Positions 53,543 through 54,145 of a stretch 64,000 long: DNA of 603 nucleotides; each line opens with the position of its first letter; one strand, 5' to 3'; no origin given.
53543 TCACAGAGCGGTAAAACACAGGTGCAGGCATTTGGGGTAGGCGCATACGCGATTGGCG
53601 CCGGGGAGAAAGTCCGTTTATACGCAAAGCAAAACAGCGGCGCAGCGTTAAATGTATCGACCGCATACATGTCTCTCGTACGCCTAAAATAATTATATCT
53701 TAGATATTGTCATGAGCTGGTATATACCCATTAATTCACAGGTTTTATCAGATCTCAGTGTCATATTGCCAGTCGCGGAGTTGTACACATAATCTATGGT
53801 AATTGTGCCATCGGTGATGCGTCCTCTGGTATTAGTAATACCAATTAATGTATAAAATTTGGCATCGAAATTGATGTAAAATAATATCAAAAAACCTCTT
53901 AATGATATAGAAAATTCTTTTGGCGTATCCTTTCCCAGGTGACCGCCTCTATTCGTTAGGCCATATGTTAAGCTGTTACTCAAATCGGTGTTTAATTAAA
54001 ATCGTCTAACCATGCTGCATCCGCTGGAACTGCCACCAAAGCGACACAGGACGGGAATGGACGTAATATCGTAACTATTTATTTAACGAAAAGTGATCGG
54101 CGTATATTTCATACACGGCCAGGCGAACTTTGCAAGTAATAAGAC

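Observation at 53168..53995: Tail-fibre gene built like an invertible receptor-binding-domain switch, with no invertase in sight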

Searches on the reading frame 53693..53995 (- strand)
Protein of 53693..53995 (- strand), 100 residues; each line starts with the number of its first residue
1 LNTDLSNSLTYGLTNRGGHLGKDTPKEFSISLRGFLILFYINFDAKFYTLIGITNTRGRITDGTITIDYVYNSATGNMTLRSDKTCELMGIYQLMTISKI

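Call 11: search_protein_families(library=pfam, proteins=[window:53693-53995:-], max_evalue=0.01)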
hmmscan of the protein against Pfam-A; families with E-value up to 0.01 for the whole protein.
window:53693-53995:- (100 aa): 0 families

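Call 12: search_protein_families(library=phrogs, proteins=[window:53693-53995:-], max_evalue=0.01)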
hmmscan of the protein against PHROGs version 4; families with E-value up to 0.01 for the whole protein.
window:53693-53995:- (100 aa): 0 families

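Call 13: find_homologous_proteins(query=window:53696-53995:-, max_evalue=0.01)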
Query seq(100 aa) (100 aa): 2 proteins with E <= 0.01 among 4 candidates.
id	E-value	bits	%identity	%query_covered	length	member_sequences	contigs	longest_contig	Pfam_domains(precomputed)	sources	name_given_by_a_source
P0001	1.1e-55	204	99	96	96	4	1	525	-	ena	-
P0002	7.3e-37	144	78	86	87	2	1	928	-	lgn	-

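Call 14: find_encoding_contigs(protein=P0002, flank=10000)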
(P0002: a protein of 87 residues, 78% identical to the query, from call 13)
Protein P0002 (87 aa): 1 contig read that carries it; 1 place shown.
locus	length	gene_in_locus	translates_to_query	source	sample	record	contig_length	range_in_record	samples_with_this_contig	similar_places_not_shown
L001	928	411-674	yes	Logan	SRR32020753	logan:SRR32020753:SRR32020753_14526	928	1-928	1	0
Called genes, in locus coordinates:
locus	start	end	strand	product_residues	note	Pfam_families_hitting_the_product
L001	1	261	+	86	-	?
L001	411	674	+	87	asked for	-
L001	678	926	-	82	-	?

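Call 15: find_encoding_contigs(protein=P0001, flank=10000)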
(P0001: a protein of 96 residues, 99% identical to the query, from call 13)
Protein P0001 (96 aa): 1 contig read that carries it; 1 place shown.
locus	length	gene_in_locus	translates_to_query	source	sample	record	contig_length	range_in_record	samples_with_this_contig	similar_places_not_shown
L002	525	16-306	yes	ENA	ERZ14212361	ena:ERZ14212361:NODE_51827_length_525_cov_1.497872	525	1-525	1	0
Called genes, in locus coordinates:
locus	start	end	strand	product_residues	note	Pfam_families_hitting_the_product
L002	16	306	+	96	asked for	-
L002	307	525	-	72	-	?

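Call 72: search_protein_representatives(protein=window:53693-53995:-)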
Query: 100 residues. Proteins with E-value up to 0.001 (for the whole library): 14; up to 1e-10: 5; up to 1e-30: 1. The best 14 are listed.
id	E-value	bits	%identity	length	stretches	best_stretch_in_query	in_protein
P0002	2.3e-37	143.5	78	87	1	15-99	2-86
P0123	3.4e-14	69.3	40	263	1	1-94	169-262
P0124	5.9e-13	65.4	41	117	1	2-94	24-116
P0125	2.2e-12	63.5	44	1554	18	52-78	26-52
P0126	3.3e-12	63.0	40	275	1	1-94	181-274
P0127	2.1e-10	57.2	37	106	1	2-98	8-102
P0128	2.3e-10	57.1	39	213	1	1-98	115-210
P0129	1.8e-09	54.2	31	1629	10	41-81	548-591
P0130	5.4e-08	49.5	37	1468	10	54-80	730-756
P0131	1.9e-06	44.5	46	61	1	15-66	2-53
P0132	1.7e-05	41.5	30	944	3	25-71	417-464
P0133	3.6e-04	37.2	38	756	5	54-81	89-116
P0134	7.5e-04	36.2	33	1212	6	42-81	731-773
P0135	7.7e-04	36.2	61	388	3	10-27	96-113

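Call 76: predict_structure(alignment_id=A1)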
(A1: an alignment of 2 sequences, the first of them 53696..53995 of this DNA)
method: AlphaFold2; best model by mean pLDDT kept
length: 100 residues; sequences in the alignment: 2
mean_pLDDT: 51.5   pTM: 0.47
mean pLDDT of the five models: 51.5, 34.4, 32.5, 32.1, 31.9
residues with pLDDT >= 90: 0; 70-90: 17; 50-70: 44; < 50: 39
segments of 3 or more residues with pLDDT < 50: 1-23, 33-38, 93-100
pLDDT, mean of each block of 10 residues (from residue 1): 23 34 53 50 52 64 69 69 62 38
secondary structure, 60 per line:
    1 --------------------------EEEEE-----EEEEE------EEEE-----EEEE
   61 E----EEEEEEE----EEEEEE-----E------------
elements in order: E27-31 E37-41 E48-51 E57-61 E66-72 E77-82
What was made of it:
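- Tried and rejected: The model was poor (pLDDT 51.5; call 76).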

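Call 86: predict_structure(alignment_id=A2)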
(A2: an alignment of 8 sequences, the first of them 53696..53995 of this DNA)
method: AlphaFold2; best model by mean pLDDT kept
length: 100 residues; sequences in the alignment: 8
mean_pLDDT: 84.2   pTM: 0.73
mean pLDDT of the five models: 84.2, 83.8, 62.6, 62.6, 59.8
residues with pLDDT >= 90: 57; 70-90: 24; 50-70: 11; < 50: 8
segments of 3 or more residues with pLDDT < 50: 1-5, 98-100
pLDDT, mean of each block of 10 residues (from residue 1): 49 86 94 80 96 87 95 91 97 67
secondary structure, 60 per line:
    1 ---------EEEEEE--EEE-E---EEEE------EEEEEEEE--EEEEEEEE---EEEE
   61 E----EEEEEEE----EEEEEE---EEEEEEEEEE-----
elements in order: E10-15 E18-20 E26-29 E36-43 E46-53 E57-61 E66-72 E77-82 E86-95
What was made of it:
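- Tried and rejected: Adding six remote homologues raised it to 84 (call 86).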

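Call 89: fold_search(model_id=the predicted structure, library=pdb)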
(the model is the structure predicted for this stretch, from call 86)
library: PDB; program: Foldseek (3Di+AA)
matches with E <= 10: 990; with E <= 0.001: 0
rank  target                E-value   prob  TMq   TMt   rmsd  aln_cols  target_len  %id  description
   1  8x8m_A                3.3e-02  0.98  0.43  0.08   5.2        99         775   16  Cryo-EM structure of a bacteriophage tail- spike protein against Klebsiella pneumoniae K64,ORF41(K64-ORF41) (released 2024-09-04)
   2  4a0t_B                5.2e-02  1.00  0.53  0.33   3.7        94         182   13  Structure of the carboxy-terminal domain of bacteriophage T7 fibre gp17 containing residues 371-553. (released 2012-05-30)
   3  4a0u_A                5.5e-02  1.00  0.52  0.32   3.7        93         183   12  Structure of the carboxy-terminal domain of bacteriophage T7 fibre gp17 containing residues 371-553, C2221 crystal for (released 2012-05-30)
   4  4a0t_A                6.1e-02  0.99  0.52  0.32   3.7        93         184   12  Structure of the carboxy-terminal domain of bacteriophage T7 fibre gp17 containing residues 371-553. (released 2012-05-30)
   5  4ms8_C                8.0e-02  0.92  0.45  0.27   5.8       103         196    9  42F3 TCR pCPB9/H-2Ld Complex (released 2014-09-24)
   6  4a0u_B                8.4e-02  1.00  0.58  0.35   3.4        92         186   13  Structure of the carboxy-terminal domain of bacteriophage T7 fibre gp17 containing residues 371-553, C2221 crystal for (released 2012-05-30)
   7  6vmx_D                9.8e-02  0.77  0.37  0.22   6.5        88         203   17  Structure of HD14 TCR in complex with HLA-B7 presenting an EBV epitope (released 2020-07-29)
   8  9nmv_D                1.3e-01  0.66  0.36  0.22   9.1        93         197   12  TCR156 S32Halpha bound to HLA A*02:01-PAP (released 2026-03-18)
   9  9nmx_D                1.3e-01  0.63  0.35  0.22   8.8        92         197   15  TCR156 S32Malpha variant bound to HLA A*02:01-PAP (released 2026-03-18)
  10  9ukm_A                1.3e-01  0.92  0.47  0.15   5.9       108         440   13  Cryo-EM structure of bacteriophage P1 head (released 2025-10-22)
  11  8gvg_A                1.7e-01  0.85  0.40  0.22   4.5        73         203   10  The complex between public TCR TD08 and HLA-A24 bound to HIV-1 Nef138-8 (2F) peptide (released 2022-10-19)
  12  4y1a_D                1.7e-01  0.69  0.37  0.22   6.0        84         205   13  immune complex (released 2015-09-23)
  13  4elm_E                1.7e-01  0.66  0.40  0.26   6.7       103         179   14  Crystal structure of the mouse CD1d-lysosulfatide-Hy19.3 TCR complex (released 2012-07-25)
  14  6v13_D                1.8e-01  0.63  0.35  0.22   5.6        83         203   12  immune receptor complex (released 2020-11-25)
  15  6u3n_D                1.8e-01  0.85  0.40  0.23   4.4        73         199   10  LS2.8/3.15 - DQ2-P.fluor-alpha1a complex (released 2019-12-18)
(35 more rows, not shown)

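Call 90: fold_search(model_id=the predicted structure, library=viral)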
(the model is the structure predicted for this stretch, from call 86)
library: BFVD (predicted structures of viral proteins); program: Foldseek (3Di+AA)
matches with E <= 10: 1120; with E <= 0.001: 1
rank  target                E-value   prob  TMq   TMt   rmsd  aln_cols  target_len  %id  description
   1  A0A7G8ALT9            4.5e-04  1.00  0.55  0.21   6.1       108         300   12  (no name in the UniProt tables at hand)
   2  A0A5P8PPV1            1.4e-02  0.99  0.45  0.10   7.6       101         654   15  (no name in the UniProt tables at hand)
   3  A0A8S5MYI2            1.6e-02  1.00  0.58  0.47   4.0       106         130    8  Uncharacterized protein [Myoviridae sp. ctNDZ29]
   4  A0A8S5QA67            1.8e-02  0.97  0.42  0.09   7.3       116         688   12  Uncharacterized protein [Siphoviridae sp. ctdcr45]
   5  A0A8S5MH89            1.9e-02  1.00  0.48  0.30   4.9       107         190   12  Tail fiber protein [Myoviridae sp. cthmz15]
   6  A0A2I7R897            2.1e-02  0.98  0.42  0.33   5.5       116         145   13  (no name in the UniProt tables at hand)
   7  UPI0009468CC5         3.0e-02  1.00  0.62  0.30   3.4        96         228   14  (no name look-up for this kind of identifier)
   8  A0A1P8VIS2            3.4e-02  0.87  0.34  0.23   6.6       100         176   11  Uncharacterized protein [Murid betaherpesvirus 3]
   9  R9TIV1                3.7e-02  0.96  0.43  0.18   7.3       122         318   11  Baseplate wedge tail fiber connector [Vibrio phage nt-1]
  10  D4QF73                4.1e-02  0.87  0.37  0.22  12.0       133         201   11  Minor virion protein [Aeropyrum pernix bacilliform virus 1 (isolate -/Japan/Tanaka/2005)]
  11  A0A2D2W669            4.4e-02  0.99  0.47  0.10   5.2       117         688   16  Tail fiber protein [Pectobacterium phage DU_PP_II]
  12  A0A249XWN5            4.4e-02  0.96  0.45  0.41   9.5       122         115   11  Uncharacterized protein [Proteus phage PM2]
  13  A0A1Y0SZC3            4.6e-02  0.89  0.38  0.28   9.3       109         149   12  Uncharacterized protein [Pseudomonas phage Phabio]
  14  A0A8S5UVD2            6.0e-02  0.98  0.48  0.19   4.7       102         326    9  Tail fiber protein [Siphoviridae sp. ctwfx1]
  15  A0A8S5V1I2            6.6e-02  0.99  0.47  0.15   5.0       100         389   12  Uncharacterized protein [Myoviridae sp. ctJ2i1]
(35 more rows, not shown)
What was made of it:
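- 53693..53980 (-): Cassette B, a silent 95-aa alternative tip (stop codon 53693-53695). It has no start codon or RBS of its own. The top fold matches are the T7 gp17 tip (weak E-values, about 0.05) and phage tail fibres (calls 86, 89, 90).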
